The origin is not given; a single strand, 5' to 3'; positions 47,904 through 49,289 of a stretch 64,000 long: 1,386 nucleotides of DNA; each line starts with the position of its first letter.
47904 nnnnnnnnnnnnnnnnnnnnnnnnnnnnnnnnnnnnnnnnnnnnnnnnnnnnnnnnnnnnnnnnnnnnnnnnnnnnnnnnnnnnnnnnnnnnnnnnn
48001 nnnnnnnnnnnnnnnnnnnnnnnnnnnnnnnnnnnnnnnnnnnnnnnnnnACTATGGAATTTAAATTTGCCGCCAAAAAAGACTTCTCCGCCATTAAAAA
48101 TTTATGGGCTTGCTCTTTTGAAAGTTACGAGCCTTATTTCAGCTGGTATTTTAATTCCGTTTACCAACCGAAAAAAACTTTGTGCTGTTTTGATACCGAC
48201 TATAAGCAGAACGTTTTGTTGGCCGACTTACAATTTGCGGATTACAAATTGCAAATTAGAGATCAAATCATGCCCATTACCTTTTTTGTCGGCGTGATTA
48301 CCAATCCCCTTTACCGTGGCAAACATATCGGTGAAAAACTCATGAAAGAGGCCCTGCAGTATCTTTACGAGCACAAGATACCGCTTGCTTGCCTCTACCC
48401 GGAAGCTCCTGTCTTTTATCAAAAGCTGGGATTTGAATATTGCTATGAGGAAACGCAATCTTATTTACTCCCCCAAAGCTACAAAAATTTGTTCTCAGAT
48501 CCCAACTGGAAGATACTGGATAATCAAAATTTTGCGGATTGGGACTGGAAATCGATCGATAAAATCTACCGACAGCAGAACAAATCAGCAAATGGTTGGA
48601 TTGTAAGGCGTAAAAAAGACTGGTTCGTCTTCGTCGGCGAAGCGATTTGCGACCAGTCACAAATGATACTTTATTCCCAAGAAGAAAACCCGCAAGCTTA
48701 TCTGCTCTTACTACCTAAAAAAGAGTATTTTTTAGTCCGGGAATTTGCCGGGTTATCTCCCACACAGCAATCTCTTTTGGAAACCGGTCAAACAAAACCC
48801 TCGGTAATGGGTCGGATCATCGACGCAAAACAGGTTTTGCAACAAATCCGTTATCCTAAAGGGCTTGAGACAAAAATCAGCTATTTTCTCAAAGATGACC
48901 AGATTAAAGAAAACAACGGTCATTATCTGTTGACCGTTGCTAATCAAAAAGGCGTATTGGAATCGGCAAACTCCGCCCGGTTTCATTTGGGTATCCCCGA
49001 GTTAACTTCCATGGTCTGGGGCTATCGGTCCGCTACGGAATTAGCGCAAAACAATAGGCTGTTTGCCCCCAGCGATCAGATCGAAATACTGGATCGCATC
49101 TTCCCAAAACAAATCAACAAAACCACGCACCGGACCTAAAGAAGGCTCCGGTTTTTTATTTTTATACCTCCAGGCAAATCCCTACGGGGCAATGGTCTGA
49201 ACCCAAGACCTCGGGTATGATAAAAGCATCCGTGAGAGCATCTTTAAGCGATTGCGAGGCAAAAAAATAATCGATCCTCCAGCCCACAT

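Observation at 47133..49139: Two-gene plus-strand operon: free-standing DUF2156 (MprF C-domain-like aminoacyl transferase) + Eis-like GNAT acetyltransferase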

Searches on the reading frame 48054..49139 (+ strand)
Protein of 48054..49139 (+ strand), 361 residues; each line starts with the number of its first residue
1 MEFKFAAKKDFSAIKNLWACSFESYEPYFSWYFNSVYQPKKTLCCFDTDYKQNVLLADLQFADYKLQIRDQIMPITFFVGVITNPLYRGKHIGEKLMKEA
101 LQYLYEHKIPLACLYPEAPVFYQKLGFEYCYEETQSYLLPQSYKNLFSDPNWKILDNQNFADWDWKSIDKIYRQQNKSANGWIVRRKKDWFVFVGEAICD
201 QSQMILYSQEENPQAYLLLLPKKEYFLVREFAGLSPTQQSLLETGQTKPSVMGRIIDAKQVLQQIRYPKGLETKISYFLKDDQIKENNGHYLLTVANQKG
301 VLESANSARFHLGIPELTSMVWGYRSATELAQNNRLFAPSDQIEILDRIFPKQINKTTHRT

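Call 3: search_protein_families(library=pfam, proteins=[window:48054-49139:+], max_evalue=0.01)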
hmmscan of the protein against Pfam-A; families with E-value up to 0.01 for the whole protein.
window:48054-49139:+ (361 aa): 5 families
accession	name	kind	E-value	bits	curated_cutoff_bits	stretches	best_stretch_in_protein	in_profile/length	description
PF13527.13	Acetyltransf_9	-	1.4e-21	77.2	25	1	4-129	3-126/127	Acetyltransferase (GNAT) domain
PF13530.11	SCP2_2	-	7e-14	52.7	23.2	1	259-353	2-100/105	Sterol carrier protein domain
PF13508.13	Acetyltransf_7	-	8.4e-08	32.9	27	1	77-128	31-83/84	Acetyltransferase (GNAT) domain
PF00583.31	Acetyltransf_1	-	9.4e-05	23.1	20.7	1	76-127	60-116/116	Acetyltransferase (GNAT) family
PF13673.13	Acetyltransf_10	-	0.00016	22.1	23.6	1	82-135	58-115/128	Acetyltransferase (GNAT) domain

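Call 4: search_protein_families(library=ncbifam, proteins=[window:48054-49139:+], max_evalue=0.01)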
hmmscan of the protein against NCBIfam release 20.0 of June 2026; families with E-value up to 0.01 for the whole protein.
window:48054-49139:+ (361 aa): 1 family
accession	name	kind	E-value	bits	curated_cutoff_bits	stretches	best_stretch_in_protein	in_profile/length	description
NF002367.0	PRK01346.1-4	subfamily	1.2e-06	27.8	259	1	248-335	297-383/411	hypothetical protein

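Call 6: search_solved_structures(query=window:48054-49139:+, max_evalue=0.01, show_alignments=1)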
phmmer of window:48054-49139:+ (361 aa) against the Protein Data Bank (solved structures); distinct sequences matched with E-value up to 0.01: 5.
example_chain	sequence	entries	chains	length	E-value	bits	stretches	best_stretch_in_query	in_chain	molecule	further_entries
2ozg_A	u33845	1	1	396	1.8e-11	47.1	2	246-338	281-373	GCN5-related N-acetyltransferase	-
3n7z_A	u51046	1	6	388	2e-11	47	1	56-234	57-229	Acetyltransferase, GNAT family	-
2hv2_A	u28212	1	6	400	5.2e-11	45.6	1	74-222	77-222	Hypothetical protein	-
2i00_A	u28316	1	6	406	1.4e-08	37.6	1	247-353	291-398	Acetyltransferase, GNAT family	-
4my0_A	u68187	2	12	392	2.7e-07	33.4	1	70-129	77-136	GCN5-related N-acetyltransferase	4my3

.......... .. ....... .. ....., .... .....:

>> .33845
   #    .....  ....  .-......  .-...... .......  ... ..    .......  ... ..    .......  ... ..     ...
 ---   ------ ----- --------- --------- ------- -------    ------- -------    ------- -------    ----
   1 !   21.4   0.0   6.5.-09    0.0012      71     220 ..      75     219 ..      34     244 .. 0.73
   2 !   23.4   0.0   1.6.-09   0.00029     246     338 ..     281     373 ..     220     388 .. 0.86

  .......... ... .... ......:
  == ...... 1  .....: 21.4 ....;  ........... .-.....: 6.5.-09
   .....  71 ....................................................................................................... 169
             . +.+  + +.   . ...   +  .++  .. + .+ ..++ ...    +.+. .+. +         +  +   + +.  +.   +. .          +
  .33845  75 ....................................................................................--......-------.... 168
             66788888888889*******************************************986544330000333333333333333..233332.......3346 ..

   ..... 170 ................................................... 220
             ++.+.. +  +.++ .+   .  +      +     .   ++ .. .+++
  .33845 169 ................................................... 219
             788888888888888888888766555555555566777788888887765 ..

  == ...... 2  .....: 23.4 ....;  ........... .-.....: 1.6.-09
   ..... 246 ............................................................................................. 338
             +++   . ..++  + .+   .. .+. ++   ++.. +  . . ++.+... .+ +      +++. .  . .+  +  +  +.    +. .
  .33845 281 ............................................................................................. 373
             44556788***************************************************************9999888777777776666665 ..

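Call 19: find_homologous_proteins(query=window:48054-49139:+, max_evalue=0.00001)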
Query window:48054-49139:+ (361 aa): 2 proteins with E <= 0.00001 among 801 candidates.
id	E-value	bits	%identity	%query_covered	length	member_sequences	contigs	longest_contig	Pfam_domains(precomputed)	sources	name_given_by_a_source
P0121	3.9e-247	837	100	100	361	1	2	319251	PF13530.12,PF13508.14,PF13527.14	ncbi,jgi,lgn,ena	-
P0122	1.5e-38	151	37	68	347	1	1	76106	PF13527.14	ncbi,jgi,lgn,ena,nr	ncbi:MAG: GNAT family N-acetyltransferase [Firmicutes bacterium]|nr:GNAT family N-acetyltransferase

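Call 46: search_protein_representatives(protein=window:48054-49136:+)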
Query: 361 residues. Proteins with E-value up to 0.001 (for the whole library): 1893; up to 1e-10: 279; up to 1e-30: 18. The best 150 are listed.
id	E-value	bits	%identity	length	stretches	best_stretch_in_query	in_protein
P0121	1.2e-247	837.2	100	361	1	1-361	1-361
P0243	1.0e-52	196.0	37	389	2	1-240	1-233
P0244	1.3e-49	185.8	35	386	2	1-234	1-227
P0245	1.2e-47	179.4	36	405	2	1-224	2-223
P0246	2.0e-47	178.6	35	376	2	3-251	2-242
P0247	5.5e-47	177.1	36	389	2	1-232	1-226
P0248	1.2e-46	176.1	35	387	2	1-232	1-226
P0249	8.4e-46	173.2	36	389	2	1-239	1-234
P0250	8.9e-46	173.2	44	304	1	1-234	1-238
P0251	3.1e-42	161.5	34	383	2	3-233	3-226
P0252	6.7e-41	157.1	33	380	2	1-234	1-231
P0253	6.0e-39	150.7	35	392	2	2-230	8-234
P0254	7.5e-35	137.2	40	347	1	3-226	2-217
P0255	9.1e-35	136.9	30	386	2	1-240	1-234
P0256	1.1e-34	136.6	33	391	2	3-233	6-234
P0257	8.6e-32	127.1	29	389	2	1-235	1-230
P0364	2.3e-15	73.1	23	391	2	8-237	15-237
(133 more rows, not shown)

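Call 65: find_encoding_contigs(protein=P0257, flank=3000, max_places=2)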
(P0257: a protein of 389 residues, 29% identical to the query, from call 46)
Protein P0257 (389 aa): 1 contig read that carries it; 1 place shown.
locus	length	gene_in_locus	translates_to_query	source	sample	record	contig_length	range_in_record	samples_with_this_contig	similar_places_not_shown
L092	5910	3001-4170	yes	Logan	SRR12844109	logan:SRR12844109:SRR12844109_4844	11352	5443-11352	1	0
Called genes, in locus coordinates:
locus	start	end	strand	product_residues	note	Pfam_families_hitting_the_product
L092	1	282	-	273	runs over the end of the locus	PF00892:EamA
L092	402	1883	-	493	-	PF00474:SSF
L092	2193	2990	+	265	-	PF09924:LPG_synthase_C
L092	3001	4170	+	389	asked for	PF13527:Acetyltransf_9, PF17668:Acetyltransf_17, PF13530:SCP2_2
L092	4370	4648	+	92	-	PF06135:IreB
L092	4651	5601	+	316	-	PF00248:Aldo_ket_red, PF00037:Fer4 (weak), PF12797:Fer4_2 (faint), PF13237:Fer4_10 (weak), PF12838:Fer4_7 (weak)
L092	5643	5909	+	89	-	?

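Call 66: find_encoding_contigs(protein=P0364, flank=3000, max_places=2)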
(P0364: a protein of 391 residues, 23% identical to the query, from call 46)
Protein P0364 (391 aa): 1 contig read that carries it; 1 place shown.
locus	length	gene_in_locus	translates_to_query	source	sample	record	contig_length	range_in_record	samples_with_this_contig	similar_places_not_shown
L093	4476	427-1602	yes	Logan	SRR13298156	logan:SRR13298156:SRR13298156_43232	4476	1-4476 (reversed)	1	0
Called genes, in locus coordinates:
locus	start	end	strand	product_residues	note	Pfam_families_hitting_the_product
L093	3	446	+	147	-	?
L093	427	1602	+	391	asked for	PF13527:Acetyltransf_9, PF17668:Acetyltransf_17, PF13530:SCP2_2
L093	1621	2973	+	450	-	PF00209:SNF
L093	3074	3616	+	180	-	PF01965:DJ-1_PfpI, PF07685:GATase_3 (weak)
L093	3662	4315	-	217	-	PF05389:MecA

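Call 74: predict_structure(alignment_id=A2)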
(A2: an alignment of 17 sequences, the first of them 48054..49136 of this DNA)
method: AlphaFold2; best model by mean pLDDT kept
length: 361 residues; sequences in the alignment: 17
mean_pLDDT: 92.8   pTM: 0.91
mean pLDDT of the five models: 92.8, 92.4, 92.2, 91.7, 91.2
residues with pLDDT >= 90: 285; 70-90: 69; 50-70: 7; < 50: 0
segments of 3 or more residues with pLDDT < 50: none
pLDDT, mean of each block of 10 residues (from residue 1): 96 93 79 94 91 89 96 96 93 97 98 95 97 91 86 86 87 91 91 90 92 92 92 84 86 98 98 98 98 98 97 98 97 97 98 85 61
secondary structure, 60 per line:
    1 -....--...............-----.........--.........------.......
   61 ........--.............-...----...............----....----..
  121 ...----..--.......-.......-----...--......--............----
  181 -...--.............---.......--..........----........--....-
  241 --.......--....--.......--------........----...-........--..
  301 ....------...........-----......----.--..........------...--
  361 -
elements in order: E2-5 H8-22 H28-36 E42-47 E54-68 E71-83 H92-106 E111-114 H119-123 E132-138 H140-146 E152-154 H157-162 H165-176 E182-184 H187-199 E203-209 E212-221 E226-233 H236-239 E243-249 E252-255 H258-264 E273-280 E289-296 E299-304 E311-313 H314-321 H327-332 H340-349 E356-358

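Call 76: fold_search(model_id=the predicted structure, library=pdb)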
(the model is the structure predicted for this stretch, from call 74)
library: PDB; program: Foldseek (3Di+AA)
matches with E <= 10: 1325; with E <= 0.001: 459
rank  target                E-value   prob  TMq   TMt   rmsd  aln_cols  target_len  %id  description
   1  2ozg                  1.4e-25  1.00  0.81  0.76   3.7       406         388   17  Crystal structure of GCN5-related N-acetyltransferase (YP_325469.1) from Anabaena variabilis ATCC 29413 at 2.00 A resolu (released 2007-03-13)
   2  3n7z_B                1.3e-24  1.00  0.79  0.75   3.9       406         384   18  Crystal structure of acetyltransferase from Bacillus anthracis (released 2010-06-16)
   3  2hv2_C                1.8e-24  1.00  0.82  0.76   3.5       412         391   17  Crystal Structure of Conserved Protein of Unknown Function from Enterococcus faecalis V583 at 2.4 A Resolution, Probab (released 2006-08-29)
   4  3n7z_D                2.0e-24  1.00  0.77  0.73   4.2       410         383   18  Crystal structure of acetyltransferase from Bacillus anthracis (released 2010-06-16)
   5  6rfy_F                2.2e-24  1.00  0.81  0.73   4.0       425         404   15  Crystal structure of Eis2 form Mycobacterium abscessus (released 2019-07-10)
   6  3n7z_E                3.5e-24  1.00  0.79  0.76   3.9       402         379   18  Crystal structure of acetyltransferase from Bacillus anthracis (released 2010-06-16)
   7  3n7z_A                4.9e-24  1.00  0.80  0.76   3.9       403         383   18  Crystal structure of acetyltransferase from Bacillus anthracis (released 2010-06-16)
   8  6rfy_A                4.9e-24  1.00  0.80  0.72   4.2       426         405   15  Crystal structure of Eis2 form Mycobacterium abscessus (released 2019-07-10)
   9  4my3_A                5.6e-24  1.00  0.78  0.73   4.1       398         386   17  Crystal Structure of GCN5-related N-acetyltransferase from Kribbella flavida (released 2013-10-09)
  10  2hv2_D                6.3e-24  1.00  0.81  0.75   3.7       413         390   18  Crystal Structure of Conserved Protein of Unknown Function from Enterococcus faecalis V583 at 2.4 A Resolution, Probab (released 2006-08-29)
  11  6rfy_D                9.5e-24  1.00  0.80  0.72   4.1       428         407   15  Crystal structure of Eis2 form Mycobacterium abscessus (released 2019-07-10)
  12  3n7z_C                1.2e-23  1.00  0.79  0.75   4.0       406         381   18  Crystal structure of acetyltransferase from Bacillus anthracis (released 2010-06-16)
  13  4my3_D                1.4e-23  1.00  0.77  0.73   4.2       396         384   17  Crystal Structure of GCN5-related N-acetyltransferase from Kribbella flavida (released 2013-10-09)
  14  6rft_F                2.0e-23  1.00  0.80  0.72   4.0       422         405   15  Crystal structure of Eis2 from Mycobacterium abscessus bound to Acetyl-CoA (released 2019-07-10)
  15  4my0_F                2.3e-23  1.00  0.76  0.71   4.3       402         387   17  Crystal Structure of GCN5-related N-acetyltransferase from Kribbella flavida (released 2013-11-06)
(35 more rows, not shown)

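Call 78: find_related_loci(query=A2, collection=metagenome_contigs, flank=6000)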
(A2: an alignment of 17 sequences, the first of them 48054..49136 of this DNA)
Query A2 (361 aa) in metagenome_contigs; peptide patterns used: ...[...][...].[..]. (x = any residue, [..] = any of these).
78 stretches matched a pattern; 21 encode a relative of the query (tblastn E <= 1e-3); 21 distinct loci.
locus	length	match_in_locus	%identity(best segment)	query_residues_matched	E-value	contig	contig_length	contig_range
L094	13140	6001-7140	35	1-351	5e-66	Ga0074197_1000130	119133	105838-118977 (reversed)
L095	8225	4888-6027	33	1-355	4e-59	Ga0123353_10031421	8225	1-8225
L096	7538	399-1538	31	1-355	4e-58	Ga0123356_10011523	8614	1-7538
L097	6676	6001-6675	43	1-229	5e-53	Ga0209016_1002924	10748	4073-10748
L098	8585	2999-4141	32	1-355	2e-49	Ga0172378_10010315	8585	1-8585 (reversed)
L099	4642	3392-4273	31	3-271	1e-43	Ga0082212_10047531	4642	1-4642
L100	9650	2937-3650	37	3-246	2e-43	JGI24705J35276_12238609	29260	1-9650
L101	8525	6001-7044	30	3-323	9e-43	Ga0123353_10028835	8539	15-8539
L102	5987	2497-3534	30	3-358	2e-42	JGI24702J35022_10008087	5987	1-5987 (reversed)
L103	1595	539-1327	36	3-265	4e-43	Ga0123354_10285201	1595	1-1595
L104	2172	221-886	37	3-232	5e-42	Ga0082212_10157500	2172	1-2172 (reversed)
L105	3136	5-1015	29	10-351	5e-41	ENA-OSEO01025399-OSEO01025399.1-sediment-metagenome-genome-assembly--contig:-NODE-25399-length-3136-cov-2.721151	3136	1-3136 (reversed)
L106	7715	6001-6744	35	3-261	1e-40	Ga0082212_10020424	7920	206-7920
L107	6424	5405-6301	32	3-276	2e-40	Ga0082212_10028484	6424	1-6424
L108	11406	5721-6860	29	3-355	4e-39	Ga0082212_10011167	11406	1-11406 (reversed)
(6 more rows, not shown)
